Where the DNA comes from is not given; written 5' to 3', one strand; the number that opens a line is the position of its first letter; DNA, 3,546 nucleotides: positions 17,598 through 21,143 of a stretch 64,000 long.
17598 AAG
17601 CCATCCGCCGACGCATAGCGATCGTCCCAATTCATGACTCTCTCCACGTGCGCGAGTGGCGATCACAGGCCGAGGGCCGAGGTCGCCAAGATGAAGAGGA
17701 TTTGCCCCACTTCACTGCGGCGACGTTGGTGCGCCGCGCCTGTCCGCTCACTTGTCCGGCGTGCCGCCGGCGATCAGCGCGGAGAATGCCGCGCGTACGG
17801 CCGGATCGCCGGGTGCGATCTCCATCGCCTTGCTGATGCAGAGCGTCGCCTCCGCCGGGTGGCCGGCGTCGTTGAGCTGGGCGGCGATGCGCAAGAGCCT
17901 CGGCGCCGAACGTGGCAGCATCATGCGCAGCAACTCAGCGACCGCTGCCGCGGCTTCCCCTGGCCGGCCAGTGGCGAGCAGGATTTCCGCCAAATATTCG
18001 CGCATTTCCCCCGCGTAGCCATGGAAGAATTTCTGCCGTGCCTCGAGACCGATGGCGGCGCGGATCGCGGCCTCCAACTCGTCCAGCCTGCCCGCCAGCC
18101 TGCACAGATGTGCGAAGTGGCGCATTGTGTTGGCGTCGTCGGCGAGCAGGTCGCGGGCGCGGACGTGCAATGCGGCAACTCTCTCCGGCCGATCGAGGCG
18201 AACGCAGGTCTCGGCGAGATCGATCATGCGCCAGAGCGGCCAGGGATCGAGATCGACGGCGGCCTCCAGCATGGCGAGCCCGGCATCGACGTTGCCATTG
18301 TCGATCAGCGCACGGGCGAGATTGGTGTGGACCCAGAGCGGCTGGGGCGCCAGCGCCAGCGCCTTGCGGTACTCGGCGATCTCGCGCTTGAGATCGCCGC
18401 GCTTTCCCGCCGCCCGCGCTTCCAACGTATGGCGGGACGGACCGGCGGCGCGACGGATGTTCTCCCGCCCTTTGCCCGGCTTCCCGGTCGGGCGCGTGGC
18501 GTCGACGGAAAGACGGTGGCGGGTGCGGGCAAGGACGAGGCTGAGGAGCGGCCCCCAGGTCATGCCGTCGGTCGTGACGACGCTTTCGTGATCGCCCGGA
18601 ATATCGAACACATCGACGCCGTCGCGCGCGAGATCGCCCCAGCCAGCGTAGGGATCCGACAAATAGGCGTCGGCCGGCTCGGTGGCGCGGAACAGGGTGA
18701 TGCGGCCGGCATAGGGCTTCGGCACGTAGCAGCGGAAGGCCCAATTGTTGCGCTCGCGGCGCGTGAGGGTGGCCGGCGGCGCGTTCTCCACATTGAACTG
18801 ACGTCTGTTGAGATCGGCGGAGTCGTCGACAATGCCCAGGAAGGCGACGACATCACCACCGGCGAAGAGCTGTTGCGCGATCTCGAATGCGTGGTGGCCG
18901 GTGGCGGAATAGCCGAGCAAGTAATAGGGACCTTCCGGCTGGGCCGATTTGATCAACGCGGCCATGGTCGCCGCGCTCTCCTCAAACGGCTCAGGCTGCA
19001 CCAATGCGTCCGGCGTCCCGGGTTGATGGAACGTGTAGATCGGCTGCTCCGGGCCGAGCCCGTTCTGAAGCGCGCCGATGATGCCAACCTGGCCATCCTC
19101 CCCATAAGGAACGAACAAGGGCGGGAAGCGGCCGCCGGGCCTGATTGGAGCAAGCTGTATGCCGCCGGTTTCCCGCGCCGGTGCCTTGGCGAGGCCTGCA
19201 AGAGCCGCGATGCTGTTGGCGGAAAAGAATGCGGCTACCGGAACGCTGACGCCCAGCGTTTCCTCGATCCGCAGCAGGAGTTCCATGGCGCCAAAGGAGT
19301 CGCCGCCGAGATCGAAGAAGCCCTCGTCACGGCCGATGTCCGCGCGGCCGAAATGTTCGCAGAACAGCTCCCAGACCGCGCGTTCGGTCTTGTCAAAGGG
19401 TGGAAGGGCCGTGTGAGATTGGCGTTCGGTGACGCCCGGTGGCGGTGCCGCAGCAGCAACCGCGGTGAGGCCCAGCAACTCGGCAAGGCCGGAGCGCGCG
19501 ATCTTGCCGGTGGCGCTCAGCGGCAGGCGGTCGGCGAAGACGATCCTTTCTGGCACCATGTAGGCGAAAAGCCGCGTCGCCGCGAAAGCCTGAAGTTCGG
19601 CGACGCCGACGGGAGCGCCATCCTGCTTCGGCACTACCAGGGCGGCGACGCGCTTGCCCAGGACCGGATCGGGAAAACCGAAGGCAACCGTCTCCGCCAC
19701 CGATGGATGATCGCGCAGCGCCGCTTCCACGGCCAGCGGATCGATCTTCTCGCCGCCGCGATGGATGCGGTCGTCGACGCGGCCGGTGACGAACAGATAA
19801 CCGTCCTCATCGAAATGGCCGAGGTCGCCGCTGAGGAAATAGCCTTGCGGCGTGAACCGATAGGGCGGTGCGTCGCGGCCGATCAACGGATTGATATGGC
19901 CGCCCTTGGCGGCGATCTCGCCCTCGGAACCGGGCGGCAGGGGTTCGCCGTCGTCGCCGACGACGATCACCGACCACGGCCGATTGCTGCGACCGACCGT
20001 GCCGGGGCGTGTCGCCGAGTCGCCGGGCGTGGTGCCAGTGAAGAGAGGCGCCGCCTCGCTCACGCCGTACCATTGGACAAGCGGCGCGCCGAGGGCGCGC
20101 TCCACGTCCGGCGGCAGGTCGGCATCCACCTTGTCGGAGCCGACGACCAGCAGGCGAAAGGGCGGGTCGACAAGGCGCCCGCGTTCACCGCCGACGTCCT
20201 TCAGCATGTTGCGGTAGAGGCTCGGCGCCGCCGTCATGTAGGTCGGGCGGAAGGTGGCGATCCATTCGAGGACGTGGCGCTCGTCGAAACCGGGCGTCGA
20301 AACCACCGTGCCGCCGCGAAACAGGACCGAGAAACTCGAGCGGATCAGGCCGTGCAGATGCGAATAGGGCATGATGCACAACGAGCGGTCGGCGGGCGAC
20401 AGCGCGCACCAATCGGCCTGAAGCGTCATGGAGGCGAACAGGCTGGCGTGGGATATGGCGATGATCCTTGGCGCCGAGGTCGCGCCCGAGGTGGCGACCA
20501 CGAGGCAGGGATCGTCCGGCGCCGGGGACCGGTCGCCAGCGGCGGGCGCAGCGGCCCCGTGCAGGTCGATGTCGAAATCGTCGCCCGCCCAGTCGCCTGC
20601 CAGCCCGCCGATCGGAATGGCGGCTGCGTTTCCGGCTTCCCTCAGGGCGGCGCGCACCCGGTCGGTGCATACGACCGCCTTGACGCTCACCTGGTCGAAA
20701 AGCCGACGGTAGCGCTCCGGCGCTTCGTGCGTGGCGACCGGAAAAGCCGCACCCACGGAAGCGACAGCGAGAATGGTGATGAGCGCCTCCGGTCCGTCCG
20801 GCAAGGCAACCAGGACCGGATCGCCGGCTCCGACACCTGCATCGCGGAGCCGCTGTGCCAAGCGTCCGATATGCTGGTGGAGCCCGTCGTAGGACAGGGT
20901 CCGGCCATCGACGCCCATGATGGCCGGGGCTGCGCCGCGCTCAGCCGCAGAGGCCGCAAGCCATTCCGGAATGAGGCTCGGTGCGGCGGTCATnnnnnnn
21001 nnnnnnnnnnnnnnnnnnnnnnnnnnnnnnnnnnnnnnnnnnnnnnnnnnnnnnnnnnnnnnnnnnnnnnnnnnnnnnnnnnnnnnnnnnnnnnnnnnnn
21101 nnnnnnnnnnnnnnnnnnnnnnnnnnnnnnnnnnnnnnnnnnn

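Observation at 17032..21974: Orphan TauD-dioxygenase + A-T-TE-TPR (+ methyltransferase) cassette: candidate carrier-tethered amino-acid tailoring system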

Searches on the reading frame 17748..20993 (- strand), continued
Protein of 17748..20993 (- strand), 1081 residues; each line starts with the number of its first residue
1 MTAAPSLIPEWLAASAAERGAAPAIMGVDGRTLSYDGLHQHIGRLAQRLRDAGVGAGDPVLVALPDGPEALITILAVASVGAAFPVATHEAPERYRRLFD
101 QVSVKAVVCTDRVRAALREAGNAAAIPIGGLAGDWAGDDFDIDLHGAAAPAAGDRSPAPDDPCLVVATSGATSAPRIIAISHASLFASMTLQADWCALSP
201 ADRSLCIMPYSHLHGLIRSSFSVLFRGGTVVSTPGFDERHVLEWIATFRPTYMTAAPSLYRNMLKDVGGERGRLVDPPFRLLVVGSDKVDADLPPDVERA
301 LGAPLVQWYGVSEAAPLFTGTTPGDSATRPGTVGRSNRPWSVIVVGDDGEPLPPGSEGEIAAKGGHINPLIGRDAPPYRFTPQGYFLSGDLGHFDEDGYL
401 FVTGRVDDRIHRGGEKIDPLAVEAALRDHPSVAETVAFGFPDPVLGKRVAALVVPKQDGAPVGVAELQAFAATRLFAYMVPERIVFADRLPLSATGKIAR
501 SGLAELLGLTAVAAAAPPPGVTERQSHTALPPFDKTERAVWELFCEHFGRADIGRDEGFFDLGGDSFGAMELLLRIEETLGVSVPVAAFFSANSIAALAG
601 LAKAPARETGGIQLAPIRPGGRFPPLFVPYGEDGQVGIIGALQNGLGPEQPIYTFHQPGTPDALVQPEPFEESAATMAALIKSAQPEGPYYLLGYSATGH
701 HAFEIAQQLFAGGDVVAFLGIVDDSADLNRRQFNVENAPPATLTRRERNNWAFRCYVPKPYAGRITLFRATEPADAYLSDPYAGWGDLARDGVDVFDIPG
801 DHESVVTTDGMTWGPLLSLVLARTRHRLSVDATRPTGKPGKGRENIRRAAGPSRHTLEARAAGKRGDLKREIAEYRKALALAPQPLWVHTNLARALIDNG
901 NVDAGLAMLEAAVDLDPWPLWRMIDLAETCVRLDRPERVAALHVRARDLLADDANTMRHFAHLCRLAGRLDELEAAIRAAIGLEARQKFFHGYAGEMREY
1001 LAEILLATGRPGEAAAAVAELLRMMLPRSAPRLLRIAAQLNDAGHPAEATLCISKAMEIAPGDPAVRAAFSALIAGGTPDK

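Call 43: find_encoding_contigs(protein=P0029, flank=7000, max_places=1)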
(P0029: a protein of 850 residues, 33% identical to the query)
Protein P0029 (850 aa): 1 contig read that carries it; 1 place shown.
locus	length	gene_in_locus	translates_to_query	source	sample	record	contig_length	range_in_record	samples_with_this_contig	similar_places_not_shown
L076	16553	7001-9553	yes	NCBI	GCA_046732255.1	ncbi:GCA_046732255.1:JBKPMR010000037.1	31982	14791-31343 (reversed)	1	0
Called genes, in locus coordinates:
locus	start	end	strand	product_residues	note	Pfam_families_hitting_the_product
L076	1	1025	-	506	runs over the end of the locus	PF06609:TRI12, PF07690:MFS_1, PF00083:Sugar_tr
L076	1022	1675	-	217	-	PF00440:TetR_N, PF21597:TetR_C_43 (weak)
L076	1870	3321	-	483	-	PF07690:MFS_1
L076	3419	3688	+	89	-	-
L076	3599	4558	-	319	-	PF04542:Sigma70_r2, PF12680:SnoaL_2 (faint), PF08281:Sigma70_r4_2, PF04545:Sigma70_r4 (faint)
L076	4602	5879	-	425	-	PF00324:AA_permease, PF01490:Aa_trans (weak), PF13520:AA_permease_2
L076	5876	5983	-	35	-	-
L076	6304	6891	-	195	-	-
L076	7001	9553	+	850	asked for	PF00501:AMP-binding, PF13193:AMP-binding_C, PF00550:PP-binding, PF00975:Thioesterase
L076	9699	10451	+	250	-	-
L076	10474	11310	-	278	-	PF13230:GATase_4, PF13522:GATase_6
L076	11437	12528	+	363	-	-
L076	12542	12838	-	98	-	-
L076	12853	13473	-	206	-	PF13472:Lipase_GDSL_2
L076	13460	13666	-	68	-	-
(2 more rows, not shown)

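Call 44: find_encoding_contigs(protein=P0019, flank=7000, max_places=1)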
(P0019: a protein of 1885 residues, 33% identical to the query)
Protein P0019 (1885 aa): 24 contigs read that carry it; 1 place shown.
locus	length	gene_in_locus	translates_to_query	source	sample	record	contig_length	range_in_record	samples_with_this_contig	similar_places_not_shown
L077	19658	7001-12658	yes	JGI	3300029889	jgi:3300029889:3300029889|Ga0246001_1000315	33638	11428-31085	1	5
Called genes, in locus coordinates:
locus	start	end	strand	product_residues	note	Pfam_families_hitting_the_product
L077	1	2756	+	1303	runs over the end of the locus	PF01839:FG-GAP, PF13517:FG-GAP_3, PF13517:FG-GAP_3, PF01839:FG-GAP, PF13517:FG-GAP_3, PF01839:FG-GAP, PF13517:FG-GAP_3, PF13517:FG-GAP_3, +16 more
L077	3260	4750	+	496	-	-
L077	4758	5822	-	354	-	PF04055:Radical_SAM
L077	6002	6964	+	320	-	PF00480:ROK, PF01869:BcrAD_BadFG (faint)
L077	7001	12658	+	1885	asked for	PF00501:AMP-binding, PF13193:AMP-binding_C, PF00550:PP-binding, PF00668:Condensation, PF00501:AMP-binding, PF00550:PP-binding, PF00975:Thioesterase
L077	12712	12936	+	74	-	PF15919:HicB_lk_antitox, PF21748:UPF0150 (weak)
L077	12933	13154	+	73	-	PF07927:HicA_toxin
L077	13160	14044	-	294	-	PF00126:HTH_1, PF03466:LysR_substrate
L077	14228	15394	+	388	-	PF00682:HMGL-like, PF22617:HCS_D2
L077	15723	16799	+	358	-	PF00180:Iso_dh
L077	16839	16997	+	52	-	PF00180:Iso_dh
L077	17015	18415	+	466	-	PF00330:Aconitase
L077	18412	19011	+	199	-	PF00694:Aconitase_C, PF27512:LeuD (weak)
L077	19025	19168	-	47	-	-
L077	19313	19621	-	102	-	PF13240:Zn_Ribbon_1 (weak), PF04024:PspC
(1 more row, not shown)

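Call 50: find_encoding_contigs(protein=P0026, flank=7000, max_places=1)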
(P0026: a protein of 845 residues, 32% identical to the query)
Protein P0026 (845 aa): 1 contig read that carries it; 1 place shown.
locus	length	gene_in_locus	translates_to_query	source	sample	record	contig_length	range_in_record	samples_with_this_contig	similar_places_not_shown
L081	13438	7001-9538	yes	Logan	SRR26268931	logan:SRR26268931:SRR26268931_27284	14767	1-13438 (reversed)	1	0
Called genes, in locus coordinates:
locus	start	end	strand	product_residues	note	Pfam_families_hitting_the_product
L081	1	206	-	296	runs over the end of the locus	PF00583:Acetyltransf_1, PF13508:Acetyltransf_7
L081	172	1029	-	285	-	-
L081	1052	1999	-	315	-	PF01073:3Beta_HSD, PF01370:Epimerase, PF04321:RmlD_sub_bind (faint), PF05368:NmrA, PF07993:NAD_binding_4 (faint), PF13460:NAD_binding_10, PF16363:GDP_Man_Dehyd (weak)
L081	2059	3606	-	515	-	PF00989:PAS, PF08448:PAS_4, PF13188:PAS_8 (weak), PF13426:PAS_9, PF13185:GAF_2, PF01590:GAF, PF13492:GAF_3 (weak), PF00990:GGDEF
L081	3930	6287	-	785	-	PF01381:HTH_3, PF07719:TPR_2 (faint), PF13560:HTH_31 (weak), PF25872:HTH_77, PF13424:TPR_12, PF17874:TPR_MalT, PF13424:TPR_12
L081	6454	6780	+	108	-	-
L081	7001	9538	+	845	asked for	PF00501:AMP-binding, PF13193:AMP-binding_C, PF00550:PP-binding, PF00975:Thioesterase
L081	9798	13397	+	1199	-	PF13401:AAA_22 (faint), PF00211:Guanylate_cyc, PF13191:AAA_16, PF07719:TPR_2 (faint), PF13176:TPR_7 (faint), PF13374:TPR_10 (faint), PF17874:TPR_MalT (faint), PF13424:TPR_12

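Call 52: search_protein_families(library=pfam, proteins=[L006:10449-11651:+, L007:9945-11147:+, L008:9978-11180:+, L009:4874-6076:+, L010:10014-11216:+, L011:10005-11207:+, L013:3164-4366:+, L012:6524-7726:+, L012:9987-11189:+], max_evalue=0.001)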
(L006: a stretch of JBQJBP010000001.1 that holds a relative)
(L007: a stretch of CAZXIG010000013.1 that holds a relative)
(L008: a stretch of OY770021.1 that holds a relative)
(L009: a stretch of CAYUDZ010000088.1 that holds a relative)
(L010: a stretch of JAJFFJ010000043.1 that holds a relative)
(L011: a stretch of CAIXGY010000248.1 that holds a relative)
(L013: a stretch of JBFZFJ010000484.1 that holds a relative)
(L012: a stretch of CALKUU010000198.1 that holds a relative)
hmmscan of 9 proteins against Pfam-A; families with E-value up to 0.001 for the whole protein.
L006:10449-11651:+ (400 aa): 11 families
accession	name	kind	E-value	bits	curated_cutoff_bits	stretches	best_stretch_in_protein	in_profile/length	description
PF13428.12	TPR_14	-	2.6e-11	43.5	23.5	1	252-294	2-44/44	Tetratricopeptide repeat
PF13414.12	TPR_11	-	4.5e-11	42.7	26.8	1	225-265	2-42/42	TPR repeat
PF14559.12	TPR_19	-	6.4e-10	39.7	25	1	262-320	2-59/68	Tetratricopeptide repeat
PF13431.12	TPR_17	-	7e-09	35.7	24.4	0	239-271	1-33/34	Tetratricopeptide repeat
PF13432.12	TPR_16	-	1e-08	35.9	32.7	2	256-312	2-58/65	Tetratricopeptide repeat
PF13181.12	TPR_8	-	5.8e-08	32.7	25.7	0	253-284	3-34/34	Tetratricopeptide repeat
PF00515.34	TPR_1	-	1.5e-06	28.2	27.8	0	229-249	13-33/34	Tetratricopeptide repeat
PF23914.1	TPR_CcmH_CycH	-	3.2e-06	27.5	42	1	216-320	49-156/158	Cytochrome c-type biogenesis protein H TPR domain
PF07719.23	TPR_2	-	1.7e-05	25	27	0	223-249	7-33/34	Tetratricopeptide repeat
PF13424.12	TPR_12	-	0.00011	22.8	30.1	0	253-315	5-75/77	Tetratricopeptide repeat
PF12895.13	ANAPC3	-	0.00084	20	27.2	0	236-310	8-81/82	Anaphase-promoting complex, cyclosome, subunit 3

L007:9945-11147:+ (400 aa): 11 families
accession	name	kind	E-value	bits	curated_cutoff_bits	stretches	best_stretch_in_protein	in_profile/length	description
PF14559.12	TPR_19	-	2.2e-13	50.7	25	2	324-369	5-50/68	Tetratricopeptide repeat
PF13424.12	TPR_12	-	2.5e-11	44.1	30.1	1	262-306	27-75/77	Tetratricopeptide repeat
PF00975.26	Thioesterase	-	2.3e-10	41.5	26.4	1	1-60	44-104/226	Thioesterase domain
PF13428.12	TPR_14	-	4.5e-09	36.5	23.5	1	278-317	3-42/44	Tetratricopeptide repeat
PF13431.12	TPR_17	-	9e-08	32.3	24.4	0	298-330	1-33/34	Tetratricopeptide repeat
PF07719.23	TPR_2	-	3.1e-07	30.4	27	0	279-309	4-34/34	Tetratricopeptide repeat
PF13181.12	TPR_8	-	1.2e-06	28.6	25.7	0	281-309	6-34/34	Tetratricopeptide repeat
PF12895.13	ANAPC3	-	0.00039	21.1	27.2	0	282-335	29-81/82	Anaphase-promoting complex, cyclosome, subunit 3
PF13374.12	TPR_10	-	0.00045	20.6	27.5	0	280-305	6-31/42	Tetratricopeptide repeat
PF24575.1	TPR_Slam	-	0.00086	20.1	35.2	0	179-228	53-101/104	Surface lipoprotein assembly modifier, N-terminal TPR repeats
PF13174.12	TPR_6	-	0.00087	20.2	26.3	0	347-368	3-24/33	Tetratricopeptide repeat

L008:9978-11180:+ (400 aa): 13 families
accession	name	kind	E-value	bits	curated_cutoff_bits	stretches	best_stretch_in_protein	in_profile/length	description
PF13181.12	TPR_8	-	4e-14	52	25.7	0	272-299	7-34/34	Tetratricopeptide repeat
PF14559.12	TPR_19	-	7.7e-12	45.8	25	1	278-331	3-56/68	Tetratricopeptide repeat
PF00975.26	Thioesterase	-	1.8e-11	45.2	26.4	1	4-52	61-108/226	Thioesterase domain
PF23914.1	TPR_CcmH_CycH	-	4.5e-10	40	42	2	232-329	14-116/158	Cytochrome c-type biogenesis protein H TPR domain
PF07719.23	TPR_2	-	8.3e-10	38.5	27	0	272-299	7-34/34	Tetratricopeptide repeat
PF13428.12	TPR_14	-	1.3e-09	38.2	23.5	2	269-308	4-43/44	Tetratricopeptide repeat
PF13414.12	TPR_11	-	4.9e-09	36.2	26.8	1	345-382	5-42/42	TPR repeat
PF00515.34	TPR_1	-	7e-09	35.6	27.8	0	272-299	7-34/34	Tetratricopeptide repeat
PF13432.12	TPR_16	-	1.2e-07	32.5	32.7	1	338-393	1-55/65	Tetratricopeptide repeat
PF12895.13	ANAPC3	-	1.6e-07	31.9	27.2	1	255-325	12-81/82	Anaphase-promoting complex, cyclosome, subunit 3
PF13431.12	TPR_17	-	2.2e-06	27.9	24.4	0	358-388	3-33/34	Tetratricopeptide repeat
PF13176.12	TPR_7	-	1e-05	25.7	27.9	0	337-367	2-32/36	Tetratricopeptide repeat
PF13424.12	TPR_12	-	0.00026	21.6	30.1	0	337-394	6-71/77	Tetratricopeptide repeat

L009:4874-6076:+ (400 aa): 9 families
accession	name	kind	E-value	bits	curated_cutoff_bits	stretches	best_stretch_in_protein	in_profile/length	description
PF14559.12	TPR_19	-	5.6e-09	36.6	25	0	169-212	2-45/68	Tetratricopeptide repeat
PF07719.23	TPR_2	-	1.9e-07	31.1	27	0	92-114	3-25/34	Tetratricopeptide repeat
PF13428.12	TPR_14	-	4.5e-06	27.3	23.5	0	164-201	7-44/44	Tetratricopeptide repeat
PF07721.20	TPR_4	-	1.1e-05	26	27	0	162-183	5-26/26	Tetratricopeptide repeat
PF00515.34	TPR_1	-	2.8e-05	24.2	27.8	0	91-114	2-25/34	Tetratricopeptide repeat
PF13176.12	TPR_7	-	3.7e-05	23.9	27.9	0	197-218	4-25/36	Tetratricopeptide repeat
PF13432.12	TPR_16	-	4.8e-05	24.2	32.7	0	164-222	3-62/65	Tetratricopeptide repeat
PF13181.12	TPR_8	-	0.00017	22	25.7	0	93-117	4-28/34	Tetratricopeptide repeat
PF13424.12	TPR_12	-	0.00074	20.1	30.1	0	164-217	9-70/77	Tetratricopeptide repeat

L010:10014-11216:+ (400 aa): 12 families
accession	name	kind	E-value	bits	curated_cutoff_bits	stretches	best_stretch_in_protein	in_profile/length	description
PF14559.12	TPR_19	-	1.6e-16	60.8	25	1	297-348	4-55/68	Tetratricopeptide repeat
PF13428.12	TPR_14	-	2.1e-13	49.9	23.5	0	286-326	3-43/44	Tetratricopeptide repeat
PF07719.23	TPR_2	-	1.2e-11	44.2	27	0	354-384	3-33/34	Tetratricopeptide repeat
PF13432.12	TPR_16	-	4.3e-10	40.3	32.7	0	256-317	3-64/65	Tetratricopeptide repeat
PF13431.12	TPR_17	-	1.5e-09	37.8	24.4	0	169-202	1-33/34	Tetratricopeptide repeat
PF00515.34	TPR_1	-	6.4e-08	32.5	27.8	0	354-383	3-32/34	Tetratricopeptide repeat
PF13181.12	TPR_8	-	1.2e-07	31.7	25.7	0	184-213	3-32/34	Tetratricopeptide repeat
PF13174.12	TPR_6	-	1.5e-07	32.1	26.3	0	358-384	6-32/33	Tetratricopeptide repeat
PF13424.12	TPR_12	-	8.8e-07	29.5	30.1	0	167-210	30-73/77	Tetratricopeptide repeat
PF07721.20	TPR_4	-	9.1e-06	26.3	27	0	183-204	2-23/26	Tetratricopeptide repeat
PF22860.2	DUF7017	-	2.9e-05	24.5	27.5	0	285-329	2-46/141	Domain of unknown function (DUF7017)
PF09976.15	TPR_21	-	0.00036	20.8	25.5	0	155-272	47-168/193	Tetratricopeptide repeat-like domain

L011:10005-11207:+ (400 aa): 15 families
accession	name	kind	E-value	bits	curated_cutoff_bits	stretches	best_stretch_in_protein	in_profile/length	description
PF07719.23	TPR_2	-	3.3e-15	55.3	27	0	364-390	7-33/34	Tetratricopeptide repeat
PF13428.12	TPR_14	-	1.4e-13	50.5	23.5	1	259-294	4-39/44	Tetratricopeptide repeat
PF14559.12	TPR_19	-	2e-13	50.9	25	1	302-349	3-50/68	Tetratricopeptide repeat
PF13181.12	TPR_8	-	1.8e-12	46.8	25.7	0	259-289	4-34/34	Tetratricopeptide repeat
PF00515.34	TPR_1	-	4.6e-11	42.5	27.8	0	188-219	1-32/34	Tetratricopeptide repeat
PF13424.12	TPR_12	-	6e-10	39.6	30.1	0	261-315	8-70/77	Tetratricopeptide repeat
PF07721.20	TPR_4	-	7.1e-10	39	27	0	188-211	1-24/26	Tetratricopeptide repeat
PF00975.26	Thioesterase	-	2.6e-09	38.1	26.4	1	2-40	66-104/226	Thioesterase domain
PF13431.12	TPR_17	-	1.1e-08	35.1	24.4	0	176-207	2-32/34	Tetratricopeptide repeat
PF13432.12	TPR_16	-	1.5e-06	29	32.7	0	330-390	3-63/65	Tetratricopeptide repeat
PF13429.12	TPR_15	-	2.5e-06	27.6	26.2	1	236-314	128-204/280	Tetratricopeptide repeat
PF12895.13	ANAPC3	-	2.8e-06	28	27.2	0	328-382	27-80/82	Anaphase-promoting complex, cyclosome, subunit 3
PF13174.12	TPR_6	-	3.2e-05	24.7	26.3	0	327-348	3-24/33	Tetratricopeptide repeat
PF13414.12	TPR_11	-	0.00037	20.6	26.8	0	166-202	7-42/42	TPR repeat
PF24575.1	TPR_Slam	-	0.00043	21.1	35.2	0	151-208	45-101/104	Surface lipoprotein assembly modifier, N-terminal TPR repeats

L013:3164-4366:+ (400 aa): 3 families
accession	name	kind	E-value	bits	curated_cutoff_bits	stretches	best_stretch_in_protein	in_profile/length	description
PF13428.12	TPR_14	-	1.7e-06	28.6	23.5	0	211-247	2-38/44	Tetratricopeptide repeat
PF00975.26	Thioesterase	-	3.9e-06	27.7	26.4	1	5-65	44-104/226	Thioesterase domain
PF12697.13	Abhydrolase_6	-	0.00012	23.3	26.3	1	3-99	42-125/217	Alpha/beta hydrolase family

L012:6524-7726:+ (400 aa): 1 family
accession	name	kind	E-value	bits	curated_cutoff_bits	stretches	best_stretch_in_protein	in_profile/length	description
PF00668.25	Condensation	-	1.1e-72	245.7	30.6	1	3-392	57-449/456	Condensation domain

L012:9987-11189:+ (400 aa): 1 family
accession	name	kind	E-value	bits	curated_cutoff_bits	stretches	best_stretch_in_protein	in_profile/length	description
PF00668.25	Condensation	-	1.2e-78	265.4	30.6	1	1-394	46-444/456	Condensation domain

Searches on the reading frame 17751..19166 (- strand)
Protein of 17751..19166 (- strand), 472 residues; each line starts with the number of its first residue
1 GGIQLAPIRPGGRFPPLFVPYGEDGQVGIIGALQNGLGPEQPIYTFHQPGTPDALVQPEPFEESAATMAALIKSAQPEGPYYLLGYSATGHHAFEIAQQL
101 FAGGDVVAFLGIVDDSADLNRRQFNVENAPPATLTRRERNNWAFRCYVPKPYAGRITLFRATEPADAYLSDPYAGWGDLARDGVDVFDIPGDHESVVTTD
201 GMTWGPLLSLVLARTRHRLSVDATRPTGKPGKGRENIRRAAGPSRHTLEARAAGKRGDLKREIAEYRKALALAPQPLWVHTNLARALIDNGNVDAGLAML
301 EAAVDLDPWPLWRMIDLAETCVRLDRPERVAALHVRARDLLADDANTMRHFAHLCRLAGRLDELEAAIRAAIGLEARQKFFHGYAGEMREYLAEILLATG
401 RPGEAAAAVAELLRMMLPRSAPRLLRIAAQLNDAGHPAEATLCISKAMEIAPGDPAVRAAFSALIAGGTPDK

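Call 62: search_protein_representatives(protein=window:17751-19166:-)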
Query: 472 residues. Proteins with E-value up to 0.001 (for the whole library): 25663; up to 1e-10: 7120; up to 1e-30: 61. The best 150 are listed.
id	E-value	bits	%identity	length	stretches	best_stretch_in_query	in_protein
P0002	3.0e-154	531.0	56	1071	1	2-464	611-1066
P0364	1.2e-116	406.9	47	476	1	3-463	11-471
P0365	1.6e-106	373.6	47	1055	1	4-429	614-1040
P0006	2.9e-104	366.2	43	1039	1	4-466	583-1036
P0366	1.2e-94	334.5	49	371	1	84-428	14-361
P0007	9.4e-86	305.1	44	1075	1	5-415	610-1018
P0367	1.6e-75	271.4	50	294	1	148-437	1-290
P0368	7.5e-71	256.0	52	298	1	174-449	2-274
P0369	2.8e-55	204.7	36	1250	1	6-440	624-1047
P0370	2.0e-53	198.6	41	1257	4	5-121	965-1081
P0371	3.6e-51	191.1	34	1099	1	4-375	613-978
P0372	2.8e-50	188.2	37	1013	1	5-386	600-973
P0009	4.8e-47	177.5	35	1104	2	7-326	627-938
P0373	3.0e-46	174.9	41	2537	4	5-114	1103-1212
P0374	4.2e-46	174.4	34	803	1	3-434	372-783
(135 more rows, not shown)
